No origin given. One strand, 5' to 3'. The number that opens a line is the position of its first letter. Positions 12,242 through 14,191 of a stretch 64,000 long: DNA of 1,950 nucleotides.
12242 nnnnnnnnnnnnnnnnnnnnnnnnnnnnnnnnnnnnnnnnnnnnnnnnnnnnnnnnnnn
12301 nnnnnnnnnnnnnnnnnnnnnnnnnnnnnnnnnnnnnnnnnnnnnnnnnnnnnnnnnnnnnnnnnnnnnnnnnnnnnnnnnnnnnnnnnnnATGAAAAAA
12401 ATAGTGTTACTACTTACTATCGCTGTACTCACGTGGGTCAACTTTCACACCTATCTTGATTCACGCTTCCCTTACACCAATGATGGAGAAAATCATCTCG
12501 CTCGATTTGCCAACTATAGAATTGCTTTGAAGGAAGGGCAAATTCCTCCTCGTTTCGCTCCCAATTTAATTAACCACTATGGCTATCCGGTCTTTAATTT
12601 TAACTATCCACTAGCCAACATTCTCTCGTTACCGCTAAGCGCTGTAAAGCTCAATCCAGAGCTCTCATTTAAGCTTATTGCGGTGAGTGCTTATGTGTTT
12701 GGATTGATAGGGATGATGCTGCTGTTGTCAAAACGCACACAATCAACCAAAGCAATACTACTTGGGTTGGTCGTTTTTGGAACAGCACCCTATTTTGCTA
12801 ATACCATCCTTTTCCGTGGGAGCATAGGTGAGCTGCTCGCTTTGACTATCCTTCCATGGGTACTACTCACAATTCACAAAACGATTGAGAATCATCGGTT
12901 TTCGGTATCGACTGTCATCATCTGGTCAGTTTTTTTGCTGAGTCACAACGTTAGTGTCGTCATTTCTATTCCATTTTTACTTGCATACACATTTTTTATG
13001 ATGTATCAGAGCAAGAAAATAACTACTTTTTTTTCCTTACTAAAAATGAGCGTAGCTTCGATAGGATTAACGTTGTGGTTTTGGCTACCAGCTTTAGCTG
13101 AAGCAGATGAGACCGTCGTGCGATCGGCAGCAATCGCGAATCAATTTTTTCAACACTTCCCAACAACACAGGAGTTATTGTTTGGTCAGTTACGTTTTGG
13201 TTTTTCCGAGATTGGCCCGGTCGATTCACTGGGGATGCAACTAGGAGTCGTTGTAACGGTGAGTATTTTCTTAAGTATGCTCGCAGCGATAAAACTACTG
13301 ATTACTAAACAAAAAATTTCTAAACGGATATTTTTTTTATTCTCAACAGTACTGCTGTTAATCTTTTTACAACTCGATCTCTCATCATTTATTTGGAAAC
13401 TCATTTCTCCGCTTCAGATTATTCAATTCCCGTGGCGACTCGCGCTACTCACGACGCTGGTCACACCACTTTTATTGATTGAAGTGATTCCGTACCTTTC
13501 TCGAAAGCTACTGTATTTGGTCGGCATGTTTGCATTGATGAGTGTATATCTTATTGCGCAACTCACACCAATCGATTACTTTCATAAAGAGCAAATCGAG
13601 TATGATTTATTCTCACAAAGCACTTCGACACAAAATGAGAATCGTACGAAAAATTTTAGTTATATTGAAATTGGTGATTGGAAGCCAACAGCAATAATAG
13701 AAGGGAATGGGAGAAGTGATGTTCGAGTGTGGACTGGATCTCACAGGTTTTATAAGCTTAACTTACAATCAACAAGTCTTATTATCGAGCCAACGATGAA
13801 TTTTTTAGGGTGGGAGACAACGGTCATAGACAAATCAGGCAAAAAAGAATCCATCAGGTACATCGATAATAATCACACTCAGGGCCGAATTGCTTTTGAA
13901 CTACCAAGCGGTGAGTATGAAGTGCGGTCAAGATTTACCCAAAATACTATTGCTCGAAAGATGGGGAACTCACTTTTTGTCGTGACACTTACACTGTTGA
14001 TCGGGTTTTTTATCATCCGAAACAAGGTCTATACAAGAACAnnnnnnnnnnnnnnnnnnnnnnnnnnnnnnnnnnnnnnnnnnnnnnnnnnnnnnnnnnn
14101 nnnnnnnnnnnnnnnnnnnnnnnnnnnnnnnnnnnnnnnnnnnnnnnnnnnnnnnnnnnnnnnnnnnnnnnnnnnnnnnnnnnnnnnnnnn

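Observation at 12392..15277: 961-aa giant membrane protein made of two different GT-C-like halves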

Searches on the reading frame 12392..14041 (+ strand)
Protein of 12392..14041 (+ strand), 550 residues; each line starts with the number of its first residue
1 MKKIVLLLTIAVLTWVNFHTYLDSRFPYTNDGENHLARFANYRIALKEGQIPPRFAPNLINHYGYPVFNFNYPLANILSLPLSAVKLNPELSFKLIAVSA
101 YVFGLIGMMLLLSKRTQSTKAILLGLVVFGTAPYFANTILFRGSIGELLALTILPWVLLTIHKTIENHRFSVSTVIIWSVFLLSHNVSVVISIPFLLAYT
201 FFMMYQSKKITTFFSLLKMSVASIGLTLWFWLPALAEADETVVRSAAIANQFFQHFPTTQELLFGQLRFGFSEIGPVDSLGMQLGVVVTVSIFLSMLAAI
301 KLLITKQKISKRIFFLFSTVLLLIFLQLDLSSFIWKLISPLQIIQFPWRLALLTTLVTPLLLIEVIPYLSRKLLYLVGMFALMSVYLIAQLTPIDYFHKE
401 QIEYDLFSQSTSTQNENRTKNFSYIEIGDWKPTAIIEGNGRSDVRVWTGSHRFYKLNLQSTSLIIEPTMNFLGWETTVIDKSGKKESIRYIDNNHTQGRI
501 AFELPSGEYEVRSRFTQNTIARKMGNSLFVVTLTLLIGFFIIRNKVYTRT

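Call 19: search_solved_structures(query=A1, max_evalue=10)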
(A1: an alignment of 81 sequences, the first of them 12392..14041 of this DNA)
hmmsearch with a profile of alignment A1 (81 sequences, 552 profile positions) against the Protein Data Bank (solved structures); distinct sequences matched with E-value up to 10: 0.

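Call 22: search_protein_families(library=pfam, alignment_id=A1, max_evalue=0.01)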
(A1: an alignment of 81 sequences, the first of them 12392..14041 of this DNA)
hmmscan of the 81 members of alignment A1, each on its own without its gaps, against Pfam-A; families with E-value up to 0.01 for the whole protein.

A. member 1, window:12392-14041:+ (550 aa): 0 families

B. families by the number of members that match (of 81 scanned): 4 families
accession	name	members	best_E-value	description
PF10131.15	PTPS_related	21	9.5e-19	6-pyruvoyl-tetrahydropterin synthase related domain; membrane protein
PF11847.13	GT-C_AftD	6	6.2e-05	Alpha-(1->3)-arabinofuranosyltransferase, N-terminal GT-C domain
PF18390.7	GlgX_C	1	0.0059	Glycogen debranching enzyme C-terminal domain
PF17030.11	Beta_lactamase3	1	0.0084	Putative beta-lactamase-like family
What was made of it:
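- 12392..14041 (+): N module (aa 1-550): GT-C_A-type fold from the PF10131-related family. About 13 TM helices, a beta-sandwich and a final TM helix. Family members hit PF10131 (21 of 81) and GT-C_AftD (6 of 81) (call 22).
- On Pfam PF10131 PTPS_related (N half): 21 of 81 homologs (40-54% identical to it) hit with best E 9.5e-19 (call 22).
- Closest known: Pfam PF10131 'PTPS_related'. Same: This is the nearest sequence family of the N half: 21 of 81 homologs hit it, best E 9.5e-19 (call 22).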

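Call 29: predict_structure(alignment_id=A1)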
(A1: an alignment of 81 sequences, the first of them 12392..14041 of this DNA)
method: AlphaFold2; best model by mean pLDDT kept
length: 550 residues; sequences in the alignment: 81
mean_pLDDT: 91.0   pTM: 0.92
mean pLDDT of the five models: 91.0, 90.3, 90.0, 89.9, 89.4
residues with pLDDT >= 90: 408; 70-90: 107; 50-70: 29; < 50: 6
segments of 3 or more residues with pLDDT < 50: 271-274
pLDDT, mean of each block of 10 residues (from residue 1): 97 98 94 89 88 73 67 91 95 98 98 97 98 95 94 98 94 97 94 96 93 94 97 90 75 88 83 49 90 97 96 97 96 91 83 97 97 96 96 93 80 69 83 89 93 97 94 95 95 94 98 93 95 96 87
secondary structure, 60 per line:
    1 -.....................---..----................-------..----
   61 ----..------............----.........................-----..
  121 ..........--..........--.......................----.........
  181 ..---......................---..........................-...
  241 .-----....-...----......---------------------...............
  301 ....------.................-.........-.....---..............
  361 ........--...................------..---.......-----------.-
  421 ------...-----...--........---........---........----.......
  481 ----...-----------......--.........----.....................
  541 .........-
elements in order: H2-22 H32-47 H73-84 H89-113 H119-130 H133-142 H145-167 H172-182 H186-207 H211-236 H247-250 H259-264 H286-304 H311-327 H329-337 H339-343 H347-368 H371-389 H401-407 E435-437 E440-447 E451-458 E462-469 E474-480 E485-487 E499-504 E507-515 H520-549
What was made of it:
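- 12392..14041 (+): AF2 pLDDT 91, pTM 0.92 (call 29).
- On GT-C_A class (N half, aa 1-550): AF2 pLDDT 91 (call 29).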

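Call 33: fold_search(model_id=the predicted structure, library=pdb)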
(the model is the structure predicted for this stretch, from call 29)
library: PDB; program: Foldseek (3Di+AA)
matches with E <= 10: 441; with E <= 0.001: 0
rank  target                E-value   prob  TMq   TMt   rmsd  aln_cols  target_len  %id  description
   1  6gxc_A                1.9e-03  1.00  0.39  0.31  11.8       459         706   13  Bacterial oligosaccharyltransferase PglB in complex with an inhibitory peptide and a reactive lipid-linked oligosaccha (released 2018-11-14)
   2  7e9s_A                2.2e-03  1.00  0.37  0.26  12.1       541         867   12  Archaeal oligosaccharyltransferase AglB from Archaeoglobus fulgidus in complex with an inhibitory peptide and a dolich (released 2021-09-08)
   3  5ogl_A                2.6e-03  1.00  0.39  0.31  11.8       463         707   14  Structure of bacterial oligosaccharyltransferase PglB in complex with an acceptor peptide and an lipid-linked oligosac (released 2017-10-25)
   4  7bvc_A                2.8e-03  1.00  0.37  0.22  20.3       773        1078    8  Cryo-EM structure of Mycobacterium smegmatis arabinosyltransferase EmbA-EmbB-AcpM2 in complex with ethambutol (released 2020-04-29)
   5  3wak                  3.3e-03  1.00  0.39  0.27  14.0       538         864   12  Crystal structure of the Archaeoglobus fulgidus oligosaccharyltransferase (O29867_ARCFU) in the apo form (released 2013-10-30)
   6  7oci_F                6.1e-03  1.00  0.43  0.38  12.6       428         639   13  Cryo-EM structure of yeast Ost6p containing oligosaccharyltransferase complex (released 2022-02-16)
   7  5f15                  7.6e-03  0.99  0.29  0.29  18.6       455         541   14  Crystal Structure of ArnT from Cupriavidus metallidurans bound to Undecaprenyl phosphate (released 2016-02-17)
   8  9e6i_B                8.3e-03  1.00  0.32  0.25  12.1       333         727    9  Cryo-EM structure of Saccharomyces cerevisiae Pmt4-Ccw5 complex (released 2025-10-15)
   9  9e61_A                8.3e-03  1.00  0.32  0.25  14.3       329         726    9  Cryo-EM structure of Saccharomyces cerevisiae Pmt4 apo form (released 2025-10-15)
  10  9e61_B                8.3e-03  1.00  0.32  0.25  13.1       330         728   10  Cryo-EM structure of Saccharomyces cerevisiae Pmt4 apo form (released 2025-10-15)
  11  8agb_A                9.4e-03  1.00  0.44  0.38  12.9       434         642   11  Structure of yeast oligosaccharylransferase complex with lipid-linked oligosaccharide bound (released 2022-12-07)
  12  6s7o_A                1.2e-02  1.00  0.41  0.35  10.7       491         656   11  Cryo-EM structure of human oligosaccharyltransferase complex OST-A (released 2019-12-18)
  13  3waj                  1.3e-02  1.00  0.37  0.27  11.7       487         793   13  Crystal structure of the Archaeoglobus fulgidus oligosaccharyltransferase (O29867_ARCFU) complex with Zn and sulfate (released 2013-10-30)
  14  9i5k_A                1.5e-02  1.00  0.42  0.46   8.2       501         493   10  Structure of the Chaetomium thermophilum Pmt4 homodimer (C2 symmetry) (released 2025-12-24)
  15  6s7t_A                1.5e-02  1.00  0.39  0.31  20.8       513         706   13  Cryo-EM structure of human oligosaccharyltransferase complex OST-B (released 2019-12-18)
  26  6p25_A                4.6e-02  1.00  0.31  0.24   4.6       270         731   11  Structure of S. cerevisiae protein O-mannosyltransferase Pmt1-Pmt2 complex bound to the sugar donor and a peptide acce (released 2019-07-10)
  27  6p25_B                5.7e-02  1.00  0.31  0.25   5.1       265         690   12  Structure of S. cerevisiae protein O-mannosyltransferase Pmt1-Pmt2 complex bound to the sugar donor and a peptide acce (released 2019-07-10)
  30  7bvc_B                1.8e-01  0.72  0.38  0.22  19.7       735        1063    8  Cryo-EM structure of Mycobacterium smegmatis arabinosyltransferase EmbA-EmbB-AcpM2 in complex with ethambutol (released 2020-04-29)
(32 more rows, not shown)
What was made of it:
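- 12392..14041 (+): Foldseek top 28 PDB hits are all GT-C: PglB, AglB, STT3, Emb, ArnT, Pmt, AftD (call 33).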

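Call 51: find_related_loci(query=A1, collection=genome_contigs, flank=6000)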
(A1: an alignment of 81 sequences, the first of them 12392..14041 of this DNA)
Query A1 (550 aa) in genome_contigs; peptide patterns used: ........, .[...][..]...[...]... (x = any residue, [..] = any of these).
204 stretches matched a pattern; 76 encode a relative of the query (tblastn E <= 1e-3); 76 distinct loci.
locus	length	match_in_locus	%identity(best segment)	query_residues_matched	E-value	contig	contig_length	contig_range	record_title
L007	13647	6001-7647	52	1-550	0e+0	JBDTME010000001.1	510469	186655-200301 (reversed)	MAG: Patescibacteria group bacterium isolate cluster3_bin.119 NODE_5_length_510469_cov_14.881851, whole genome shotgun s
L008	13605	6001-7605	44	1-537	3e-138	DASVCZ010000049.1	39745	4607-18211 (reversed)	MAG TPA_asm: Patescibacteria group bacterium isolate SMAG_U2020 k141_1658300, whole genome shotgun sequence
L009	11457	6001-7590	44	1-537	9e-137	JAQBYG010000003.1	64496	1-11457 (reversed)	MAG: bacterium isolate casp150-mb.307 NODE_1094_length_64496_cov_0.094244, whole genome shotgun sequence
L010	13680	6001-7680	43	1-544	1e-136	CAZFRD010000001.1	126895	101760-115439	MAG TPA_asm: uncultured Pseudomonadales bacterium isolate SRP192515_co1_183 genome assembly, contig: NODE_69_length_1268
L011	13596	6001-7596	43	14-541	6e-137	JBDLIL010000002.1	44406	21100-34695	MAG: Patescibacteria group bacterium isolate MAG029 MAG029_2, whole genome shotgun sequence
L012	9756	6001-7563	43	21-535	1e-133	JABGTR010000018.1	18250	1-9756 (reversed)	MAG: Candidatus Paceibacterota bacterium isolate SI034_bin135 k141_2515068, whole genome shotgun sequence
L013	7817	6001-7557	45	21-526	7e-133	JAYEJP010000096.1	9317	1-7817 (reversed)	MAG: Patescibacteria group bacterium isolate MAG160 MAG160_96, whole genome shotgun sequence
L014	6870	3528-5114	44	10-537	2e-132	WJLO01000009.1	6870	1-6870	MAG: Candidatus Paceibacterota bacterium isolate Bin_542 k141_256638, whole genome shotgun sequence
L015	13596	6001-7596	42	21-544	3e-133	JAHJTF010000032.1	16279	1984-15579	MAG: Patescibacteria group bacterium isolate OS_PC_MetaG.mb.40 OS_PC_MetaG.mb.40_k141_610300, whole genome shotgun seque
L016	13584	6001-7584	43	18-537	2e-131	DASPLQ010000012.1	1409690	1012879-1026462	MAG TPA_asm: Vitreimonas sp. isolate SMAG_U12069 k141_91001, whole genome shotgun sequence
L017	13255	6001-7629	43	10-546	2e-131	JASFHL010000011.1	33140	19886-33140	MAG: Candidatus Woesebacteria bacterium isolate D0608M20metaG_Bin_4550 D0608M20metaG_FD_scaffold_83_c1, whole genome sho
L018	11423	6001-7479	43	21-526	7e-131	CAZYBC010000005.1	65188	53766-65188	MAG TPA_asm: uncultured Pseudomonadales bacterium isolate SRP263991_co1_159 genome assembly, contig: NODE_353_length_651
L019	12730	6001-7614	42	25-541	5e-131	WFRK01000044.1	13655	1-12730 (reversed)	MAG: Candidatus Microgenomates bacterium isolate S014_60 k151_290932, whole genome shotgun sequence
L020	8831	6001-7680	40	1-544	1e-130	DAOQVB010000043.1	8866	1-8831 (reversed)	MAG TPA_asm: Candidatus Woesebacteria bacterium isolate AMR_MDS_1099 NODE_8762_length_8866_cov_5.781296, whole genome sh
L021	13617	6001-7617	44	1-537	1e-130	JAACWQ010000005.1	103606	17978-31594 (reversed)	MAG: Candidatus Paceibacterota bacterium isolate CG_2015-01t_44_17 CG_2015-01t_curated_scaffold_48, whole genome shotgun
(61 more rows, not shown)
